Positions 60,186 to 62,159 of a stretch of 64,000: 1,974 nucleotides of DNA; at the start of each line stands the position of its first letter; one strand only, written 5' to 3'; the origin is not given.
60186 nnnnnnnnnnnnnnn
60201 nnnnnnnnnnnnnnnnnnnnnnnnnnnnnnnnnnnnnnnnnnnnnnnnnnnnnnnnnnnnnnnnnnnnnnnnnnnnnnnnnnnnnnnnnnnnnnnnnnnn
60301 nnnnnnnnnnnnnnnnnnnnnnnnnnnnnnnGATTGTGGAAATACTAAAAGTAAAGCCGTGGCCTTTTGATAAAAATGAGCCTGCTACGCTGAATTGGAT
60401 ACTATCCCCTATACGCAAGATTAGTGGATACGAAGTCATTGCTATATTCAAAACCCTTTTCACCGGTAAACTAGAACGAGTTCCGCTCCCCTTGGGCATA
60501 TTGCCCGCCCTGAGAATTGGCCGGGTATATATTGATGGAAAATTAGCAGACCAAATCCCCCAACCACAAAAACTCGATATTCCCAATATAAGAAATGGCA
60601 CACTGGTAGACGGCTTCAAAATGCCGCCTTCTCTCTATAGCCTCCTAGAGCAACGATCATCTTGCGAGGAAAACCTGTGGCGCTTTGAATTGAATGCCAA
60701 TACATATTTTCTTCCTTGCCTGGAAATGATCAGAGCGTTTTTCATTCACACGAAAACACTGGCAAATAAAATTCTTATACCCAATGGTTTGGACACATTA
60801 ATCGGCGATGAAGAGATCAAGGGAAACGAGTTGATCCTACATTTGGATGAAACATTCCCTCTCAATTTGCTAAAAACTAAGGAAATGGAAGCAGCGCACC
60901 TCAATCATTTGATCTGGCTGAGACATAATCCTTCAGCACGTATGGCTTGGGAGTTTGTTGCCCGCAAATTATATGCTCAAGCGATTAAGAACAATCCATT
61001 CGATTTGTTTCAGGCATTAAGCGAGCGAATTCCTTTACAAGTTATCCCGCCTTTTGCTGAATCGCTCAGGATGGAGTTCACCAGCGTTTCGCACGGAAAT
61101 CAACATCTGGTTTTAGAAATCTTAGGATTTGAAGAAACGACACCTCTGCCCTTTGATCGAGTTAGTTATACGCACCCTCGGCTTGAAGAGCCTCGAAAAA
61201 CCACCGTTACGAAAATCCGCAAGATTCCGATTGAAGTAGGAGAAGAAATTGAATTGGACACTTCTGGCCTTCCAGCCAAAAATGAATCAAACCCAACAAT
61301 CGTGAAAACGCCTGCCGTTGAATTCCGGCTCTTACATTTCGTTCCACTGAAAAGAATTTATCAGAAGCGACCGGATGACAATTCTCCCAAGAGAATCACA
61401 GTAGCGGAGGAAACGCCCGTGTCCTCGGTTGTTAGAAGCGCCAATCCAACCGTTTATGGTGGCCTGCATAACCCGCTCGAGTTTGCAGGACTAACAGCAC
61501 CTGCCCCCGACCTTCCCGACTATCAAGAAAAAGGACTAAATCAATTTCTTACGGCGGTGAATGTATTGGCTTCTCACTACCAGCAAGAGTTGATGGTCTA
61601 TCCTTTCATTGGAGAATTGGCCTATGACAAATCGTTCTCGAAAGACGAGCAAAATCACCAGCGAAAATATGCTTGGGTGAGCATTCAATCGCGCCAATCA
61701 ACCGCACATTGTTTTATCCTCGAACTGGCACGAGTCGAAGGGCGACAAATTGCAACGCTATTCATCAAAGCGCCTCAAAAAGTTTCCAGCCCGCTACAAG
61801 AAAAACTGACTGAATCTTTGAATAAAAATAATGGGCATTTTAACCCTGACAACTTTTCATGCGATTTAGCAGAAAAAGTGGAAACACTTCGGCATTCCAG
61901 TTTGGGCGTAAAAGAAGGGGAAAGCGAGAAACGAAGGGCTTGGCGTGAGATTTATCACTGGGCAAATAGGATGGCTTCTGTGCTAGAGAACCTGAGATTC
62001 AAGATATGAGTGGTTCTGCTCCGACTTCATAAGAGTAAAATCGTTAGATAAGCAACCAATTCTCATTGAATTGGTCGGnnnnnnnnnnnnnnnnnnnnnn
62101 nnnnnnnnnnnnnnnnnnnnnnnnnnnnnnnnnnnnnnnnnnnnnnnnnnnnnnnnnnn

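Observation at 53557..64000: Tn7-family transposon sitting at the canonical glmS attachment site, right end fully resolved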

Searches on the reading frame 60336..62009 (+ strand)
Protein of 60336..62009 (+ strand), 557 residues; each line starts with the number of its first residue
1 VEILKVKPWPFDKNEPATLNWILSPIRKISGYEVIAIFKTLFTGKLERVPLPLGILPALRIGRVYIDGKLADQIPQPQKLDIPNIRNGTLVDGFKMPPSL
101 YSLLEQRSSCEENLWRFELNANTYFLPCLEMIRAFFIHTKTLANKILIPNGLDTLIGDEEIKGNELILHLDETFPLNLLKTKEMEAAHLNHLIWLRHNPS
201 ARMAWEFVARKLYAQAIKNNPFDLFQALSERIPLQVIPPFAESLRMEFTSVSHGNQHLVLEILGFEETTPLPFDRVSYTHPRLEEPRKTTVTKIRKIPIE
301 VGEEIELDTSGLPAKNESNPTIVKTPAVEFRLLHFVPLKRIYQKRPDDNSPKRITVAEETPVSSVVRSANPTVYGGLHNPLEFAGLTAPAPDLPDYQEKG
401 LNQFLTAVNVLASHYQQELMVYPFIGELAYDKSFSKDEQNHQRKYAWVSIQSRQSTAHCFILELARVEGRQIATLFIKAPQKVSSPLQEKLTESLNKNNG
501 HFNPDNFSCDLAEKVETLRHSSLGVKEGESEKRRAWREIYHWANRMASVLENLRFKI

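Call 3: search_protein_families(library=pfam, proteins=[window:60336-62009:+], max_evalue=0.01)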
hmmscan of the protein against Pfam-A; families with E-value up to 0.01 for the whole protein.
window:60336-62009:+ (557 aa): 1 family
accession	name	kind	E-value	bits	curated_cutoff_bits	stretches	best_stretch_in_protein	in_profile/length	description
PF20717.2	DUF6829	-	0.006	15.8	27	1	428-496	253-322/408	Family of unknown function (DUF6829)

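Call 5: search_protein_families(library=ncbifam, proteins=[window:60336-62009:+], max_evalue=0.01)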
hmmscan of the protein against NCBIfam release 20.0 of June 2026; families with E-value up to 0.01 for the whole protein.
window:60336-62009:+ (557 aa): 0 families

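Call 7: find_encoding_contigs(protein=window:60336-62009:+, flank=10000, max_places=6)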
Protein window:60336-62009:+ (557 aa): no gene with exactly this product is on record in the collection.

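Call 13: find_homologous_proteins(query=window:60336-62009:+, max_evalue=0.001)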
Query window:60336-62009:+ (557 aa): 5 proteins with E <= 0.001 among 8000 candidates.
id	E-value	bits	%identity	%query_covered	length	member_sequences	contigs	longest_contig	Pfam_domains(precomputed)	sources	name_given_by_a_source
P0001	0.0e+0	1272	100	100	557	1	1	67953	-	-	-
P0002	0.0e+0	1030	80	99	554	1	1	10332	-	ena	-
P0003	1.3e-296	1003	79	100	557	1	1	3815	-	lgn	-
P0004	2.1e-284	962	76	100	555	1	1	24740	-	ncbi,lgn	-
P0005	1.0e-197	676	72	76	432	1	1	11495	-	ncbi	ncbi:MAG: hypothetical protein U0Y68_26420 [Blastocatellia bacterium]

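Call 14: find_encoding_contigs(protein=P0004, flank=10000, max_places=4)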
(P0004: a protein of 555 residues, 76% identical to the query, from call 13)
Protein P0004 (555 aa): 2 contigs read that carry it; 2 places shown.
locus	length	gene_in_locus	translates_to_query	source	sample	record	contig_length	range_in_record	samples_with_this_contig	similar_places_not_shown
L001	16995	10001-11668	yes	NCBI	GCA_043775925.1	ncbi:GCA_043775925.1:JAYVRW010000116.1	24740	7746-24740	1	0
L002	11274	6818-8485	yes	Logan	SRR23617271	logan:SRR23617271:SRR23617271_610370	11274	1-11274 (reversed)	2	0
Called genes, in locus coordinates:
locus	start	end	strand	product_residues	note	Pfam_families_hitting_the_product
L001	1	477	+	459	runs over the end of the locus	PF00483:NTP_transferase, PF01128:IspD, PF02348:CTP_transf_3 (weak), PF12804:NTP_transf_3, PF25084:LbH_EIF2B, PF25087:GMPPB_C (weak), PF00132:Hexapep (weak), PF14602:Hexapep_2 (faint)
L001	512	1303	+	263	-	-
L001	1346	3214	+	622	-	PF13522:GATase_6, PF13537:GATase_7, PF01380:SIS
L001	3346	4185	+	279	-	PF08722:Tn7_TnsA-like_N, PF08721:Tn7_Tnp_TnsA_C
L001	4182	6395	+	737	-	PF27165:TnsB_N (weak), PF27135:HTH_TnsB, PF09299:Mu-transpos_C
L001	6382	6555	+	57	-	-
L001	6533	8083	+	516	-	PF05621:TniB, PF13401:AAA_22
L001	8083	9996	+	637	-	PF06527:TniQ, PF15978:TnsD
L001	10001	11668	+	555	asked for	-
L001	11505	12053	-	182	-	-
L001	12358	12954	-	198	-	-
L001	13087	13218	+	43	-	-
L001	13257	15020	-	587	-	PF25023:TEN_YD-shell (faint)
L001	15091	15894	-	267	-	PF12796:Ank_2, PF13857:Ank_5, PF13637:Ank_4, PF00023:Ank (weak), PF12796:Ank_2, PF13637:Ank_4 (weak), PF12796:Ank_2, PF13857:Ank_5 (weak), +3 more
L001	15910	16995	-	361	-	?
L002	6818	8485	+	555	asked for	-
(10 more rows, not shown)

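Call 15: find_encoding_contigs(protein=P0001, flank=10000, max_places=4)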
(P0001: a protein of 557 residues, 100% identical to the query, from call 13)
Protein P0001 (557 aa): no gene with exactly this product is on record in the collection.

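Call 16: find_encoding_contigs(protein=P0002, flank=10000, max_places=4)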
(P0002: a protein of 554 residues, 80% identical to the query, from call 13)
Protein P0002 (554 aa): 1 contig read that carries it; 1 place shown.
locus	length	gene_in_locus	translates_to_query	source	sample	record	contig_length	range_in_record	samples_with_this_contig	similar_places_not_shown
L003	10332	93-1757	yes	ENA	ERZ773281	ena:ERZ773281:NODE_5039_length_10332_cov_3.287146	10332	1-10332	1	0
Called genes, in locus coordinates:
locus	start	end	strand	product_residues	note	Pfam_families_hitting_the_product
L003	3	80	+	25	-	?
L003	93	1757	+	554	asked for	-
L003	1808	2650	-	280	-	-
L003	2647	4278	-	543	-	PF02463:SMC_N, PF13175:AAA_15, PF13476:AAA_23, PF13555:AAA_29 (faint), PF00005:ABC_tran (faint), PF13304:AAA_21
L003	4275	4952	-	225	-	PF01420:Methylase_S (weak)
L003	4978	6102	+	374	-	-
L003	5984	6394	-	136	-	-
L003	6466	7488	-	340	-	PF08240:ADH_N, PF00107:ADH_zinc_N, PF13602:ADH_zinc_N_2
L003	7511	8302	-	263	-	PF13406:SLT_2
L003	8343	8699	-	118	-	PF00462:Glutaredoxin (faint), PF03960:ArsC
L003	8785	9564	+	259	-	PF02878:PGM_PMM_I, PF02879:PGM_PMM_II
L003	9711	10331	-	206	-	?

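Call 17: find_encoding_contigs(protein=P0005, flank=10000, max_places=4)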
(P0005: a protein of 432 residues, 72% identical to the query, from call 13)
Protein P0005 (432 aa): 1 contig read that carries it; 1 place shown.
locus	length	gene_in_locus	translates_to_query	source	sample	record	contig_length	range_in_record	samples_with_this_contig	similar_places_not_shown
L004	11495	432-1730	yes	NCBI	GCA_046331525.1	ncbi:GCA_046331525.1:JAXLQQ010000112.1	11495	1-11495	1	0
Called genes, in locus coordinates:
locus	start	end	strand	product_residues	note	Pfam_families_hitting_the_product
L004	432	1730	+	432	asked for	-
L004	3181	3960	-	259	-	PF04199:Cyclase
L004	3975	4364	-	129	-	PF07366:SnoaL (weak), PF12680:SnoaL_2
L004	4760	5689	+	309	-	PF00392:GntR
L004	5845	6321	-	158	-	PF00266:Aminotran_5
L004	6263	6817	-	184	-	PF00266:Aminotran_5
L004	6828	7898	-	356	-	PF00296:Bac_luciferase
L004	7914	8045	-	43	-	-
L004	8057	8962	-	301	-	PF01557:FAA_hydrolase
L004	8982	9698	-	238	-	PF25183:OMP_b-brl_4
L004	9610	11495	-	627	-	PF25183:OMP_b-brl_4, PF00593:TonB_dep_Rec_b-barrel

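Call 41: search_solved_structures(query=A1, max_evalue=10, show_alignments=1)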
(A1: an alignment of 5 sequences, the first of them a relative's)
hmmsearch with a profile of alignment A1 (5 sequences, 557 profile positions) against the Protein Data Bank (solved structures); distinct sequences matched with E-value up to 10: 3.
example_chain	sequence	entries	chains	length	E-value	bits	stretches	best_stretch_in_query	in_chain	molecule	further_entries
4px7_A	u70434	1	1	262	0.25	13.1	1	124-178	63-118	Phosphatidylglycerophosphatase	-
5jwy_A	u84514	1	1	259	0.3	12.8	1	124-176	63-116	Phosphatidylglycerophosphatase B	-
8bm3_A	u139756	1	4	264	0.3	12.8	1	124-176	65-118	Phosphatidylglycerophosphatase B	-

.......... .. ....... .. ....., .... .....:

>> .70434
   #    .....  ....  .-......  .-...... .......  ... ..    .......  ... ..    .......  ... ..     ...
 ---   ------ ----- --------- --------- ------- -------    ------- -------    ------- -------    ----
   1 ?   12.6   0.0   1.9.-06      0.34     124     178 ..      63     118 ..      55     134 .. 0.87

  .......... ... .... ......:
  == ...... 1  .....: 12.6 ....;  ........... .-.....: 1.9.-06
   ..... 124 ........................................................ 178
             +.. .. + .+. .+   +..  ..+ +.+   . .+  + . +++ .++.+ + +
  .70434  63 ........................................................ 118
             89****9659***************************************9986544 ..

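Call 42: search_protein_representatives(alignment_id=A1)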
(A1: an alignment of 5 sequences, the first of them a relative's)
Query: 5 sequences, 557 profile positions. Proteins with E-value up to 0.001 (for the whole library): 307; up to 1e-10: 202; up to 1e-30: 51. The best 150 are listed.
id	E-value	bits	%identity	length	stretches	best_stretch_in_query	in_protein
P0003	0.0e+00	1173.8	-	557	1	1-556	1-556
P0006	3.6e-85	303.1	-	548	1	1-520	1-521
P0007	4.4e-72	259.8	-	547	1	3-505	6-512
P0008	7.5e-70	252.5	-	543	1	1-522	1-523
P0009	8.5e-70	252.3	-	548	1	1-521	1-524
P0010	2.1e-68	247.7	-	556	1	1-523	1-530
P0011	1.2e-65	238.6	-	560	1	1-517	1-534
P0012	3.2e-61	224.0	-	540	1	4-526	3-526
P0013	8.8e-61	222.5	-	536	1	1-487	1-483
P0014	1.8e-60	221.5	-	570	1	1-507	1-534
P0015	1.0e-59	219.1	-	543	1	1-523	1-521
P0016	1.1e-58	215.6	-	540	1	1-522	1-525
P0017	5.0e-58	213.4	-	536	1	1-512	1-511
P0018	1.2e-57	212.3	-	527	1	6-520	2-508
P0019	3.2e-57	210.8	-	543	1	3-522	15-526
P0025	1.3e-50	189.0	-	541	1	1-522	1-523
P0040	7.7e-39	150.1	-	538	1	1-521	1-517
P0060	2.9e-29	118.5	-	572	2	4-285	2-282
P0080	9.3e-26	106.9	-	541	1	4-487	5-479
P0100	7.0e-21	90.8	-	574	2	6-282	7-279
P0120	3.6e-18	81.9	-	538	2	6-293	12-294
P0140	3.4e-16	75.4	-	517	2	1-157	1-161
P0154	6.4e-15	71.2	-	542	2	3-204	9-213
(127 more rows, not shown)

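Call 43: search_protein_families(library=pfam, proteins=[P0006, P0012, P0025, P0040, P0060, P0080, P0100, P0120, P0140, P0154], max_evalue=0.01)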
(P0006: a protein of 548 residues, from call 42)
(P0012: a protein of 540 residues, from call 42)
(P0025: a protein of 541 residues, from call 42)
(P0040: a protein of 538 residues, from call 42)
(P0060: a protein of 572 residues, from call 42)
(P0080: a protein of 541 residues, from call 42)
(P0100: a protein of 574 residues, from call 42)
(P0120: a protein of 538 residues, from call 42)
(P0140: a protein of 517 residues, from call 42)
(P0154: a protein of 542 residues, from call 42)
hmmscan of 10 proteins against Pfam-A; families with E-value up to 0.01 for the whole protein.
P0006 (548 aa): 0 families

P0012 (540 aa): 1 family
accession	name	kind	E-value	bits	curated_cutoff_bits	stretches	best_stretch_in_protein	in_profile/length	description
PF18623.6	TnsE_C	-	8.2e-09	35.9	26.7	1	400-521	4-125/145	TnsE C-terminal domain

P0025 (541 aa): 1 family
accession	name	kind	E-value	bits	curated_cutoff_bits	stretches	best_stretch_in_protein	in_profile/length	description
PF18623.6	TnsE_C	-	5.5e-07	30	26.7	1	399-522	4-125/145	TnsE C-terminal domain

P0040 (538 aa): 0 families

P0060 (572 aa): 1 family
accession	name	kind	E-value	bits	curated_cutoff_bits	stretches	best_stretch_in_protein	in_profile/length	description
PF18623.6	TnsE_C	-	4.9e-08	33.4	26.7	1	429-552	4-125/145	TnsE C-terminal domain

P0080 (541 aa): 0 families

P0100 (574 aa): 1 family
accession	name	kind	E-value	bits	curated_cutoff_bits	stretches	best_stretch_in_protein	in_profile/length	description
PF18623.6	TnsE_C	-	2.4e-07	31.1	26.7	1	428-550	8-124/145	TnsE C-terminal domain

P0120 (538 aa): 1 family
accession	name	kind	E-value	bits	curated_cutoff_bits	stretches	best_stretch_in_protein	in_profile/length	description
PF18623.6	TnsE_C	-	0.0018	18.5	26.7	1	424-511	27-114/145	TnsE C-terminal domain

P0140 (517 aa): 0 families

P0154 (542 aa): 1 family
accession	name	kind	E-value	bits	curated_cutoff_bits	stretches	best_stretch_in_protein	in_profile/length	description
PF18623.6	TnsE_C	-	5.3e-09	36.5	26.7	1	407-518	20-126/145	TnsE C-terminal domain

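Call 45: list_cluster_members(proteins=[P0006, P0007, P0008, P0009, P0010, P0011, P0012, P0013, P0014, P0015])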
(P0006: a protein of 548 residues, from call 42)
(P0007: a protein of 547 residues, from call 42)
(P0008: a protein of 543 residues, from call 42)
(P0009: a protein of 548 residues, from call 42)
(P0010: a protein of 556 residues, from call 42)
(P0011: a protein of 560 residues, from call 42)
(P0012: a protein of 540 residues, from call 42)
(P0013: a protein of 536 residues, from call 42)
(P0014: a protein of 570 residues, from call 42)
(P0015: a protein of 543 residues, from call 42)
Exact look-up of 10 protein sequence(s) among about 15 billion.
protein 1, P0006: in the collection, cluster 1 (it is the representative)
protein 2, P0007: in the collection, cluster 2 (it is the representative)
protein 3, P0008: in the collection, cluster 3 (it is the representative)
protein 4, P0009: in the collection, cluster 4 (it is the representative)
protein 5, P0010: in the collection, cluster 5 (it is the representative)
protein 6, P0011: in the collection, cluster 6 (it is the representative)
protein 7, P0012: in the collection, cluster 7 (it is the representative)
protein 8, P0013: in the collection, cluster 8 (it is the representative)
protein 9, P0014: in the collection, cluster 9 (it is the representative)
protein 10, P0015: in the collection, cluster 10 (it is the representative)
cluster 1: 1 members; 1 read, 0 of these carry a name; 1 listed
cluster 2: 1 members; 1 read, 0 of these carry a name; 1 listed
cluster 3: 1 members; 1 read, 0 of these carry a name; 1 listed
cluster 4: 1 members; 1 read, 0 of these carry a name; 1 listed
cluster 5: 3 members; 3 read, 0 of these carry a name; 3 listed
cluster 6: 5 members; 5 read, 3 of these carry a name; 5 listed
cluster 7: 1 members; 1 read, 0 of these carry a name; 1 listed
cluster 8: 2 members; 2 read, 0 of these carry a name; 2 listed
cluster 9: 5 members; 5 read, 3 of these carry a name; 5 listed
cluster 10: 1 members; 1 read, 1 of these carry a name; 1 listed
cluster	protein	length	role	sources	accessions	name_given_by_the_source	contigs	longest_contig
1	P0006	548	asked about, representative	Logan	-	-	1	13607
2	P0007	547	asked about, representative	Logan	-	-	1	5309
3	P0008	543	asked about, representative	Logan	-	-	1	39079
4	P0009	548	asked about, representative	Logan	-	-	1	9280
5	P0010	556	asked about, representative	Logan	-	-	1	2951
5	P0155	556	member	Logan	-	-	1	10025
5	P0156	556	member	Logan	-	-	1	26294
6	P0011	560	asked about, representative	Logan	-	-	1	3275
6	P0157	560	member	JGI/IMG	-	hypothetical protein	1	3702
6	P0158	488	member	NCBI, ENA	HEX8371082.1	MAG TPA: hypothetical protein VF604_21240 [Pyrinomonadaceae bacterium]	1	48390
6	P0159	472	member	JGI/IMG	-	hypothetical protein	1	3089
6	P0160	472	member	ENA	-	-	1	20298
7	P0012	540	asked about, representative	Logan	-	-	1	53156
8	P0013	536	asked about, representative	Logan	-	-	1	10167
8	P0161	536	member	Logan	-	-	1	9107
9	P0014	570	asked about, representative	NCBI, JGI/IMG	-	hypothetical protein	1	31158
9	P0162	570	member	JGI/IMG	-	hypothetical protein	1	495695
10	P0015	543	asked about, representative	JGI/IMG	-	hypothetical protein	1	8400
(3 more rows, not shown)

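Call 46: find_encoding_contigs(protein=P0162, flank=10000, max_places=3)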
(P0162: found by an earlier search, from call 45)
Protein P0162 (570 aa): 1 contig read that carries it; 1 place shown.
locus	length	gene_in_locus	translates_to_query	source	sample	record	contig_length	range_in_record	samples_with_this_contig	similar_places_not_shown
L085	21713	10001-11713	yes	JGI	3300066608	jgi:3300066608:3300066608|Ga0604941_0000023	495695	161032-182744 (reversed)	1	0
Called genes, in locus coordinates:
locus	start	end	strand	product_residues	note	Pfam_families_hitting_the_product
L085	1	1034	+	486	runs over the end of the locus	PF00483:NTP_transferase, PF01128:IspD, PF12804:NTP_transf_3, PF25084:LbH_EIF2B, PF25087:GMPPB_C, PF00132:Hexapep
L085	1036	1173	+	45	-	-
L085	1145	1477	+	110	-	-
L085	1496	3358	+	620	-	PF13522:GATase_6, PF13537:GATase_7, PF01380:SIS, PF13580:SIS_2 (faint), PF01380:SIS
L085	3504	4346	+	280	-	PF08722:Tn7_TnsA-like_N, PF08721:Tn7_Tnp_TnsA_C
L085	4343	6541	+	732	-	PF27165:TnsB_N, PF27135:HTH_TnsB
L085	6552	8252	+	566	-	PF05621:TniB, PF13401:AAA_22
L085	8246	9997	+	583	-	PF06527:TniQ, PF15978:TnsD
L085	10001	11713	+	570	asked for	PF18623:TnsE_C (weak)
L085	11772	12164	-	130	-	PF14559:TPR_19 (faint)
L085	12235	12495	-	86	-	-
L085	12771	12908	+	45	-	-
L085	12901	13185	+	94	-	-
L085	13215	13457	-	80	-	-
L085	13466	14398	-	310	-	PF01555:N6_N4_Mtase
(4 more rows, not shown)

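Call 47: predict_structure(alignment_id=A1)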
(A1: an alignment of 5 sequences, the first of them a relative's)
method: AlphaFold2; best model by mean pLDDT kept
length: 557 residues; sequences in the alignment: 5
mean_pLDDT: 37.6   pTM: 0.28
mean pLDDT of the five models: 37.6, 36.5, 32.7, 31.1, 28.5
residues with pLDDT >= 90: 0; 70-90: 29; 50-70: 79; < 50: 449
segments of 3 or more residues with pLDDT < 50: 1-150, 200-270, 292-347, 350-402, 411-521, 554-557
pLDDT, mean of each block of 10 residues (from residue 1): 23 25 21 22 24 23 28 31 29 34 30 33 31 34 42 66 80 65 56 57 47 37 29 24 26 26 29 72 77 32 24 24 22 24 41 32 23 22 20 35 51 46 33 31 40 42 38 39 38 40 38 37 53 55 58 47
secondary structure, 60 per line:
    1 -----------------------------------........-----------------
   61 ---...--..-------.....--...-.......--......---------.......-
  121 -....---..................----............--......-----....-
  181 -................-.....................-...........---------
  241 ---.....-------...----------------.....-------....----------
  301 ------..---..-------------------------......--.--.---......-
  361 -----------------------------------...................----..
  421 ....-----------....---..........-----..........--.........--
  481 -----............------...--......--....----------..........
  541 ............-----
elements in order: H36-43 E64-66 E78-82 E89-95 H98-103 E113-119 E122-125 H129-146 H151-155 E156-162 E165-170 H176-179 H182-197 H199-219 H221-231 E244-248 E256-258 E275-279 E287-290 E339-344 E354-359 H396-414 E419-424 H436-439 E443-452 E458-467 E470-478 H486-497 H509-514 E517-520 H531-552

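Call 60: search_protein_families(library=pfam, alignment_id=A2, max_evalue=0.01)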
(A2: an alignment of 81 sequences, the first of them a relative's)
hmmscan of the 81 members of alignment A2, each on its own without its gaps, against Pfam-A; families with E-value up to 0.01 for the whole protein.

A. member 1, P0001 (557 aa): 1 family
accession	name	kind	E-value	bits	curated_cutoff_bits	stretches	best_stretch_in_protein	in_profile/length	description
PF20717.2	DUF6829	-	0.006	15.8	27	1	428-496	253-322/408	Family of unknown function (DUF6829)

B. families by the number of members that match (of 81 scanned): 5 families
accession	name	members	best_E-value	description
PF18623.6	TnsE_C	48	1.1e-13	TnsE C-terminal domain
PF16139.11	DUF4847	1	0.0041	Domain of unknown function (DUF4847)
PF03658.20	Ub-RnfH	1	0.0055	RnfH family Ubiquitin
PF20717.2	DUF6829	1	0.006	Family of unknown function (DUF6829)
PF19336.4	DUF5921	1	0.0094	Domain of unknown function (DUF5921)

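Call 61: search_solved_structures(query=A2, max_evalue=1, show_alignments=1)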
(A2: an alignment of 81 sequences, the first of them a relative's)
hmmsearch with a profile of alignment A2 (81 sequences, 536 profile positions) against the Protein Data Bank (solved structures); distinct sequences matched with E-value up to 1: 3.
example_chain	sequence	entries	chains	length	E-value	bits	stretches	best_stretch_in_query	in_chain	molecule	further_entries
5d16_A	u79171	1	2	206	1.9e-08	36.5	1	353-531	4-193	Transposon Tn7 transposition protein TnsE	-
5d17_A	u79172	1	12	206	2.5e-08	36.2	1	353-531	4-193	Transposon Tn7 transposition protein TnsE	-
9d5l_A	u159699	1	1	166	0.00068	21.5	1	396-534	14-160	TnsE, Tn7 transposition protein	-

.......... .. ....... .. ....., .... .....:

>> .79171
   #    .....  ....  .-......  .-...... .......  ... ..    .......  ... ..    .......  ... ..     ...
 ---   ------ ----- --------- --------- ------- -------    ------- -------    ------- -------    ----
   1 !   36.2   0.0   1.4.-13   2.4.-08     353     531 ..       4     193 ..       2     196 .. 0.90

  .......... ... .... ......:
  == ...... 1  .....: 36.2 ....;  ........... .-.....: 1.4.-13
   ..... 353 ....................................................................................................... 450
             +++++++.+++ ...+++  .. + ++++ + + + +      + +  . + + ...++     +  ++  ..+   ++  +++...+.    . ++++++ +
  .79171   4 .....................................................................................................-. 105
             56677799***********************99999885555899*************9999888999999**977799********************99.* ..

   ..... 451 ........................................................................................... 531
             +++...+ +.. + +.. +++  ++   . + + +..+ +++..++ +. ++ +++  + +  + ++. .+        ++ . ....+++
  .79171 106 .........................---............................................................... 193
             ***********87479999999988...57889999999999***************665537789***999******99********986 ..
